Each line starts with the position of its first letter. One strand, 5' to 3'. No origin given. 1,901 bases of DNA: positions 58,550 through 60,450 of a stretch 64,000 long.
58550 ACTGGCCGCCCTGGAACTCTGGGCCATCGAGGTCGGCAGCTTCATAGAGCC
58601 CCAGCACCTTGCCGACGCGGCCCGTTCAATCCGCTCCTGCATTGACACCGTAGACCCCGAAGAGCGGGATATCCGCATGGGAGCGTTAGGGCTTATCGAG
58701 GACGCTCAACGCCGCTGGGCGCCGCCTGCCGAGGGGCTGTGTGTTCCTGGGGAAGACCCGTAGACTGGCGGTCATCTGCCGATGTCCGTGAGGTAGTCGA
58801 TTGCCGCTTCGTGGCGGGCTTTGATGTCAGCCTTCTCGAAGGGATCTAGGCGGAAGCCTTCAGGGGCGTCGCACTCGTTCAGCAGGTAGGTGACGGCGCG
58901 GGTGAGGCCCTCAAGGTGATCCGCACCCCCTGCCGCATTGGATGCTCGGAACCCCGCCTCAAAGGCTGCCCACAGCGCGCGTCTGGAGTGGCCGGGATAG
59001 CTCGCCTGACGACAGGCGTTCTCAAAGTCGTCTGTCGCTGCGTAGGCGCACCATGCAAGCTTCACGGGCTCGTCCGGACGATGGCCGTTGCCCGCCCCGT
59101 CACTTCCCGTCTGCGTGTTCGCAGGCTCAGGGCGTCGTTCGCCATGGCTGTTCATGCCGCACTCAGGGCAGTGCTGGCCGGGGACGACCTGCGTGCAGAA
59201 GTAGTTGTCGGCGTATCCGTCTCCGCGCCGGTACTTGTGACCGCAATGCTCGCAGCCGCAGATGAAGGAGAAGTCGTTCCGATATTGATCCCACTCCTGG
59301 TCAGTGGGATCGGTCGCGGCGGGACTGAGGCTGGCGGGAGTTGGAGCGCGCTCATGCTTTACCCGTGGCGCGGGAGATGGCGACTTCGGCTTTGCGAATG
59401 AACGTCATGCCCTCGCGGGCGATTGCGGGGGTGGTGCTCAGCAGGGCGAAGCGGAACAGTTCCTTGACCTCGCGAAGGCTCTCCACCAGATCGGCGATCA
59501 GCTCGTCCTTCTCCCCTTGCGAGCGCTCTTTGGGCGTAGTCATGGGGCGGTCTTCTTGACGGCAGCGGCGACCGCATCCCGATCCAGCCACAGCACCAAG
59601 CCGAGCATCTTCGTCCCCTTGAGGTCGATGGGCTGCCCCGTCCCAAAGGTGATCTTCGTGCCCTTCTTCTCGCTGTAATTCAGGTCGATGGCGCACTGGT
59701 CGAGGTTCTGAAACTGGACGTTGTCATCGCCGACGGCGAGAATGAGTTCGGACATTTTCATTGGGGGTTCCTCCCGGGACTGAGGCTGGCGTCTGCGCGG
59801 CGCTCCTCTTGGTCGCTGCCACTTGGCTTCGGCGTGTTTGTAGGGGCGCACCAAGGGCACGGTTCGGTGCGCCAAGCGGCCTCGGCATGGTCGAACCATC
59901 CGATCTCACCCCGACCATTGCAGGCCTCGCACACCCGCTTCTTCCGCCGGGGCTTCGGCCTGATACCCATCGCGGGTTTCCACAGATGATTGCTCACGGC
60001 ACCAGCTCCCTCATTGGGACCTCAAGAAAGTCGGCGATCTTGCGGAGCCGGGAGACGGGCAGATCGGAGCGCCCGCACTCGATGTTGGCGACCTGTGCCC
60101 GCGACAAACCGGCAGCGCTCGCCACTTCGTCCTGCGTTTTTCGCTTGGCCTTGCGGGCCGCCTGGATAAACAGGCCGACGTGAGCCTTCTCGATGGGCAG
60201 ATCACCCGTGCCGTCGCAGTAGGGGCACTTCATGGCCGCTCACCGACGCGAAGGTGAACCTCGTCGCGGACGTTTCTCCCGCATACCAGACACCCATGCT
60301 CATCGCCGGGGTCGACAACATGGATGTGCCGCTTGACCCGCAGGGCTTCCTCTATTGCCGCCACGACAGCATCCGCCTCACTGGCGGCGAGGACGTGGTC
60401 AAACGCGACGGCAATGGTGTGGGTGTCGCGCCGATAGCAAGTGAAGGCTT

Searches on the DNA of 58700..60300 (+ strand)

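Call 20: search_dna_similar(query=window:58700-60300:+, collection=phages, mode=distant)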
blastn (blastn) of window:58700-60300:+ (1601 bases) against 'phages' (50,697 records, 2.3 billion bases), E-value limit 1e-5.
Records with a match: 1; places in all: 1; records where one place covers at least 80% of the query: 0.
Best place of each record, by identity: 60-80% 1.
By first word of the organism name: Rhizobium 1.
By host as written in the record: Rhizobium phaseoli I1_23 1.
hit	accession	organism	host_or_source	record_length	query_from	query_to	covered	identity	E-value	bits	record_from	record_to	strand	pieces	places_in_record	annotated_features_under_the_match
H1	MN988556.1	Rhizobium phage RHph_I1_23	Rhizobium phaseoli I1_23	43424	867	1062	12%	70.6%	5e-13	82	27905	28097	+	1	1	hypothetical protein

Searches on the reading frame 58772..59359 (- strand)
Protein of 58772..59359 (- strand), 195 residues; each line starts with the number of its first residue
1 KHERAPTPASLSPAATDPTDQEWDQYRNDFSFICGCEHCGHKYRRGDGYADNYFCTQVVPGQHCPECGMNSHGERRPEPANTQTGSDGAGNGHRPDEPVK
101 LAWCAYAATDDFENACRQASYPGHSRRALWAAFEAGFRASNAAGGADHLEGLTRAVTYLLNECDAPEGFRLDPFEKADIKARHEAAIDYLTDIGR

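Call 17: search_protein_families(library=pfam, max_evalue=0.01, proteins=[window:58772-59359:-])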
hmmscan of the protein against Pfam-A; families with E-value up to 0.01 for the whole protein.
window:58772-59359:- (195 aa): 0 families

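Call 18: search_protein_families(library=phrogs, max_evalue=0.01, proteins=[window:58772-59359:-])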
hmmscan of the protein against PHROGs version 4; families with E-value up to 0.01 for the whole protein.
window:58772-59359:- (195 aa): 1 family
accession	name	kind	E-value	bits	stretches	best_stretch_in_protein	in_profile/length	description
phrog_14808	-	unknown function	3.6e-13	50.3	1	25-82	9-65/71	-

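Call 31: find_related_loci(query=window:58772-59311:-, collection=viral_contigs, flank=3000)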
Query window:58772-59311:- (179 aa) in viral_contigs; peptide patterns used: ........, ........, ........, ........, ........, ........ (x = any residue, [..] = any of these).
7 stretches matched a pattern, but none encodes a relative of the query by tblastn (E <= 1e-3).

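Call 42: find_homologous_proteins(query=window:58772-59311:-, max_evalue=0.001)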
Query window:58772-59311:- (179 aa): 1 proteins with E <= 0.001 among 89 candidates.
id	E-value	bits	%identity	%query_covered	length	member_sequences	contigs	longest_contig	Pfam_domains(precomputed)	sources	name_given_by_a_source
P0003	8.6e-81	289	100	71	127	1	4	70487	-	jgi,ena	-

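Call 108: search_protein_families(library=padloc, max_evalue=0.001, proteins=[window:58772-59359:-])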
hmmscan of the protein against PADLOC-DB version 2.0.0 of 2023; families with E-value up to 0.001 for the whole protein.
window:58772-59359:- (195 aa): 0 families

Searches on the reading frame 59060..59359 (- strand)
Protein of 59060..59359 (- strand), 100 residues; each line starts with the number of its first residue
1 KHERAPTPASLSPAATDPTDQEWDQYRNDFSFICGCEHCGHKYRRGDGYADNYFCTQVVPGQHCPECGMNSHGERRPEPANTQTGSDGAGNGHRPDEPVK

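Call 43: search_dna_similar(query=window:59060-59359:-, collection=phages, mode=protein, max_evalue=0.01)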
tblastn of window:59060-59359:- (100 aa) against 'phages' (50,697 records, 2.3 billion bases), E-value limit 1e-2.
Records with a match: 13; places in all: 13; records where one place covers at least 80% of the query: 0.
Best place of each record, by identity: <60% 13.
By first word of the organism name: Yersinia 6; Klebsiella 2; Pseudomonas 1; Acinetobacter 1; Streptococcus 1; Salmonella 1; Serratia 1.
By host as written in the record: Yersinia enterocolitica 4; - 2; Yersinia enterocolitica serotype O:9 strain Ruokola/71 2; Acinetobacter calcoaceticus ATCC23055 1; Streptococcus pneumoniae 35B/2 1; Salmonella enterica subsp. enterica serovar Senftenberg ATCC 43845 1; Klebsiella pneumoniae 1; Serratia sp. c4_92 1.
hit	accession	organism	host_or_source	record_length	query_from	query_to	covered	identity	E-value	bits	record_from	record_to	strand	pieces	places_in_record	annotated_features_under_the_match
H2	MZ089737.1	Pseudomonas phage PSA28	wastewater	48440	25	74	50%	46.0%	4e-5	46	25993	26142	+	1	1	hypothetical protein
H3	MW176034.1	Acinetobacter phage JeffCo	Acinetobacter calcoaceticus ATCC23055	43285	23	77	55%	41.8%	2e-5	47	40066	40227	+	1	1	51: hypothetical protein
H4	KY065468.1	Streptococcus phage IPP27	Streptococcus pneumoniae 35B/2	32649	25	77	53%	41.5%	2e-3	41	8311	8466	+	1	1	hypothetical protein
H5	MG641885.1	Salmonella phage PMBT28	Salmonella enterica subsp. enterica ...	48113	24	74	51%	41.2%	2e-5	47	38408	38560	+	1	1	hypothetical protein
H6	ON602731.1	Klebsiella phage VLCpiS6a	Klebsiella pneumoniae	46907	28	74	47%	42.6%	2e-4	44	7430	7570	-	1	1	hypothetical protein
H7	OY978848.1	Klebsiella phage vB_Kpn_K21lambda1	-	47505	28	74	47%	42.6%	4e-4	43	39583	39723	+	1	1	unknown function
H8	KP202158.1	Yersinia phage vB_YenM_TG1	Yersinia enterocolitica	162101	25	77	53%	35.8%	2e-3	41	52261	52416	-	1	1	hypothetical protein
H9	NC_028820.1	Yersinia phage vB_YenM_TG1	Yersinia enterocolitica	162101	25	77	53%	35.8%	2e-3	41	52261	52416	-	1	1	hypothetical protein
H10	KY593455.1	Yersinia phage fHe-Yen9-01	Yersinia enterocolitica serotype O:9 ...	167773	25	77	53%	35.8%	3e-3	41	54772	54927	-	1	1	hypothetical protein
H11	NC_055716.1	Yersinia phage fHe-Yen9-01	Yersinia enterocolitica serotype O:9 ...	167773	25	77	53%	35.8%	3e-3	41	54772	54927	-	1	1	hypothetical protein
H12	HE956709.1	Yersinia phage phiR1-RT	Yersinia enterocolitica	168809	23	77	55%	34.5%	4e-3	40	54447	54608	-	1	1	g095: hypothetical protein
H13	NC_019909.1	Yersinia phage phiR1-RT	Yersinia enterocolitica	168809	23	77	55%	34.5%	4e-3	40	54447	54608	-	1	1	g095: hypothetical protein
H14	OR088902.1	Serratia phage 92A1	Serratia sp. c4_92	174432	23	67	45%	40.0%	1e-3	42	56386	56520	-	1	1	hypothetical protein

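Call 46: get_annotated_region(hit=H3, flank=300)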
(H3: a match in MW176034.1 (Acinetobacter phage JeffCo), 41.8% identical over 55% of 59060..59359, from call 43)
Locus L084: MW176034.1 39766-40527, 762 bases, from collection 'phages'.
description: Acinetobacter phage JeffCo, complete genome.
organism: Acinetobacter phage JeffCo (NCBI taxid 2853094)
taxonomy: Viruses; Duplodnaviria; Heunggongvirae; Uroviricota; Caudoviricetes
host: Acinetobacter calcoaceticus ATCC23055; source: sewage influent, Birmingham, AL; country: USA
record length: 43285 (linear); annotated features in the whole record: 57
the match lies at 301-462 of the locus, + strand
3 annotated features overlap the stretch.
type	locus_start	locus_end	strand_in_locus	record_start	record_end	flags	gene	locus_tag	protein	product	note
CDS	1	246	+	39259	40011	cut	50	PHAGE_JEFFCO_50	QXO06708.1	hypothetical protein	-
CDS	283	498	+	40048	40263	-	51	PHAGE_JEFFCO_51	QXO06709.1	hypothetical protein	-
CDS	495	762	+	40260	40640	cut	52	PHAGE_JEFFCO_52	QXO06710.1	hypothetical protein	-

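Call 47: get_annotated_region(hit=H5, flank=300)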
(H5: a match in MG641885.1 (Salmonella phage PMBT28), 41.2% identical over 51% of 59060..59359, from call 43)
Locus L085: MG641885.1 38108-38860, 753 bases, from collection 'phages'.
description: Salmonella phage PMBT28, complete genome.
organism: Salmonella phage PMBT28 (NCBI taxid 2081904)
taxonomy: Viruses; Duplodnaviria; Heunggongvirae; Uroviricota; Caudoviricetes
host: Salmonella enterica subsp. enterica serovar Senftenberg ATCC 43845; source: sewage; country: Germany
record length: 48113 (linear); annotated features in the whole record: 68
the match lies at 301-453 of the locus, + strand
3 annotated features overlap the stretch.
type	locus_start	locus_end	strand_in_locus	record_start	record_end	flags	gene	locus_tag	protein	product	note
CDS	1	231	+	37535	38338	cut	-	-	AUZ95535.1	hypothetical protein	-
CDS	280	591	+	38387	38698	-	-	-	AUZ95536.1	hypothetical protein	-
CDS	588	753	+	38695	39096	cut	-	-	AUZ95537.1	hypothetical protein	-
